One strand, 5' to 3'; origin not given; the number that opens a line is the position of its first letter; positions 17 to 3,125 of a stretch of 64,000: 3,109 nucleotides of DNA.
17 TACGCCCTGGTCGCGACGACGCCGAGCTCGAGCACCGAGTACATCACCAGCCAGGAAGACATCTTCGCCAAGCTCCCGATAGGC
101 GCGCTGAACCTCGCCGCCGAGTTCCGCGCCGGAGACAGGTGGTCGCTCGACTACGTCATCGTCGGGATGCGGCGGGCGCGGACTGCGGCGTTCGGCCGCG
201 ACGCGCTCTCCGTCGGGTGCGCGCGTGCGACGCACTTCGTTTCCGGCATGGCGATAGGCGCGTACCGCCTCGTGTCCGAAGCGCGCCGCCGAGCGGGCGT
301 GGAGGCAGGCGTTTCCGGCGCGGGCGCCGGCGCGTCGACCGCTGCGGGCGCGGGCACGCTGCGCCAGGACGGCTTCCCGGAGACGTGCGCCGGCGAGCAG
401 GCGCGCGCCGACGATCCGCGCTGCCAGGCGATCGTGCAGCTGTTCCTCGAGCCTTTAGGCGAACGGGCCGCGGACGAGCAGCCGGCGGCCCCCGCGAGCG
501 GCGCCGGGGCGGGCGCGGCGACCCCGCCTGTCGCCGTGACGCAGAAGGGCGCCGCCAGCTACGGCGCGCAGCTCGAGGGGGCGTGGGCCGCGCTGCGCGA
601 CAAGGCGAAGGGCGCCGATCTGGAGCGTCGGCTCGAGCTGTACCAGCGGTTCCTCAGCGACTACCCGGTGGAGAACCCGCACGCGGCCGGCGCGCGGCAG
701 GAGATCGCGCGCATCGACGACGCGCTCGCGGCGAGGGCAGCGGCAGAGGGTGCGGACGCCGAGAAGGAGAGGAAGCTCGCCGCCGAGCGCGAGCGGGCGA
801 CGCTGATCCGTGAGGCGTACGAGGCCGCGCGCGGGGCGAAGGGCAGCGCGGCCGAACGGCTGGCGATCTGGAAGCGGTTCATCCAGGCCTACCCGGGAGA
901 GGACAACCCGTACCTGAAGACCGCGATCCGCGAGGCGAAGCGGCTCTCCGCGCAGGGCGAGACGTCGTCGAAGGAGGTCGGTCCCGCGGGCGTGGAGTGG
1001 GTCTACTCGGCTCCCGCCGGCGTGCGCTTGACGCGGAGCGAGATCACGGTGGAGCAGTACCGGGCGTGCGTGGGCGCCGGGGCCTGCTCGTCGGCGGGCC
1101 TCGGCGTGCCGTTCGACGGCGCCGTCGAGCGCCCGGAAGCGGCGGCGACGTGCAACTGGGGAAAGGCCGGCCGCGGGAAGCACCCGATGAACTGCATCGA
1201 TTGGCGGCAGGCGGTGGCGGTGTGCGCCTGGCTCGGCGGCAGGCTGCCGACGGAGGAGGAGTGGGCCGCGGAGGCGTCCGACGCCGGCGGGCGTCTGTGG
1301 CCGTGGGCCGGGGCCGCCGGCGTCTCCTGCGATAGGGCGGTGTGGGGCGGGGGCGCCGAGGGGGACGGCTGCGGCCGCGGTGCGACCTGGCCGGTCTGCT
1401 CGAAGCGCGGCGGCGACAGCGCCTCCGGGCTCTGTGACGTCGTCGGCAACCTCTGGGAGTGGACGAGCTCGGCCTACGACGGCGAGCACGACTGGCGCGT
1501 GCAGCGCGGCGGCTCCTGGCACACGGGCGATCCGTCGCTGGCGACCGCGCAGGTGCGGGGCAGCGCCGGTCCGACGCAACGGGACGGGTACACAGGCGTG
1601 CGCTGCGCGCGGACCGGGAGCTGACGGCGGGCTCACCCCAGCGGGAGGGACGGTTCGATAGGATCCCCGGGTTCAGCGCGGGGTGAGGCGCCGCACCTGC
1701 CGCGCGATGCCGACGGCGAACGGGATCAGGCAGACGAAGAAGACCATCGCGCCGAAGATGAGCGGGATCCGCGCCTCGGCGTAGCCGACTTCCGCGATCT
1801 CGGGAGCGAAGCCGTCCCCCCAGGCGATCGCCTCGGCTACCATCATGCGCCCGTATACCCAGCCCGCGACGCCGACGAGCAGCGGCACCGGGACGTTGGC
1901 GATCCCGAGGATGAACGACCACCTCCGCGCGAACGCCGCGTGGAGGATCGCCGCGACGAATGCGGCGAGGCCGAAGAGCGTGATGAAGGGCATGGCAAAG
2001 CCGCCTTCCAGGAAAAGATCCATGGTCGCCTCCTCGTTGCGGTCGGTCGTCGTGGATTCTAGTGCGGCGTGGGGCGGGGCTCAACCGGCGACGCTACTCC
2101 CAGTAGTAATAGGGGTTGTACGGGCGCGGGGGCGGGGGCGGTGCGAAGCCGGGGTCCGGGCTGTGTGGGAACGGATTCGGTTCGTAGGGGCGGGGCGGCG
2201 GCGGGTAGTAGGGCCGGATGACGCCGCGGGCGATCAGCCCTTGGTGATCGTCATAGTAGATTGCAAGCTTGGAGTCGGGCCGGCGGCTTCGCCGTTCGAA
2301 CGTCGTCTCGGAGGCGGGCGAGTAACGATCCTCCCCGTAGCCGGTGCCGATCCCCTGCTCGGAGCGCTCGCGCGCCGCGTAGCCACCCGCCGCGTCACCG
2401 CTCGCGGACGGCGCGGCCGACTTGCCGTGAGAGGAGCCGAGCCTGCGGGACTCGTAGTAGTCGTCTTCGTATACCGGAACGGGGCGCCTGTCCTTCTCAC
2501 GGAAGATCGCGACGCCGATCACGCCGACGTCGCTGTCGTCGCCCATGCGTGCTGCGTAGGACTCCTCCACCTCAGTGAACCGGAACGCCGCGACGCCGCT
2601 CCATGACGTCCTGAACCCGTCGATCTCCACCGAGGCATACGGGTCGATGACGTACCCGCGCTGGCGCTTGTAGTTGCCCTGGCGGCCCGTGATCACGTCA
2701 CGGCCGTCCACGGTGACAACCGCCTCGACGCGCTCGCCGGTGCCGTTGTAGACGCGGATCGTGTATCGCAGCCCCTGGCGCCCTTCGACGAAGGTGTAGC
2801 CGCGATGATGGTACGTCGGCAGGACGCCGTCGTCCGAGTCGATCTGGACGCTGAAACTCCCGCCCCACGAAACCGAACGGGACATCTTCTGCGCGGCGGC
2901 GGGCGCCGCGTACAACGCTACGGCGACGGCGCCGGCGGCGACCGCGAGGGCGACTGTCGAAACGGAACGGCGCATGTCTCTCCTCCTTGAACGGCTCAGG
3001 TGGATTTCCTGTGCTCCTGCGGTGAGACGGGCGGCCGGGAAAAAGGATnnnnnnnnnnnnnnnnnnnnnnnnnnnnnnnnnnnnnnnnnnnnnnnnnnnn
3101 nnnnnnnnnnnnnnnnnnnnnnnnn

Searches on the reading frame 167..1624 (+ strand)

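Call 3: search_protein_families(library=pfam, proteins=[window:167-1624:+], max_evalue=0.01)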
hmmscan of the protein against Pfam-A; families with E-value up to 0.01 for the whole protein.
window:167-1624:+ (485 aa): 1 family
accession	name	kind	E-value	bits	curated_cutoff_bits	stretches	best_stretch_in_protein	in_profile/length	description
PF03781.23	FGE-sulfatase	-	1.2e-26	94.4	23.3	1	287-482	38-255/255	Sulfatase-modifying factor enzyme 1-like domain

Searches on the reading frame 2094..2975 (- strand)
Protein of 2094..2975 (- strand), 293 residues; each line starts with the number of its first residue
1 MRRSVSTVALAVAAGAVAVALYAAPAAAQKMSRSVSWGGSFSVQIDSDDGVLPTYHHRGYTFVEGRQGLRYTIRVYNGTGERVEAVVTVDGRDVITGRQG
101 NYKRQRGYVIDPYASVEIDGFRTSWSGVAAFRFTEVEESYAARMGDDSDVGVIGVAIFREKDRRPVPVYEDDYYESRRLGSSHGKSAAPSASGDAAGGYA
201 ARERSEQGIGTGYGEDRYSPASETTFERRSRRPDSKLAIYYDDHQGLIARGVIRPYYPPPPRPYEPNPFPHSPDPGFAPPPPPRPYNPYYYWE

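Call 3: search_protein_families(library=pfam, proteins=[window:2094-2975:-], max_evalue=0.01)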
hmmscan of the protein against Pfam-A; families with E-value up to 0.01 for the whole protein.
window:2094-2975:- (293 aa): 1 family
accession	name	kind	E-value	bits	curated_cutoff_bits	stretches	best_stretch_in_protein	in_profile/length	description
PF13609.12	Porin_4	-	0.005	17.1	27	1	16-97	2-77/310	Gram-negative porin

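Call 4: search_protein_families(library=ncbifam, proteins=[window:2094-2975:-], max_evalue=0.01)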
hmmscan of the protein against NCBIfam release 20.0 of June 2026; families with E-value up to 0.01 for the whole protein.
window:2094-2975:- (293 aa): 0 families

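Call 36: search_protein_families(library=padloc, proteins=[window:2094-2975:-], max_evalue=0.01)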
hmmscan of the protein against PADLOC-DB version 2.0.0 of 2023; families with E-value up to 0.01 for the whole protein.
window:2094-2975:- (293 aa): 0 families

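Call 77: search_protein_families(library=phrogs, proteins=[window:2094-2975:-], max_evalue=0.001)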
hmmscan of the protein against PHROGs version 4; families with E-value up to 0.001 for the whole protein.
window:2094-2975:- (293 aa): 0 families
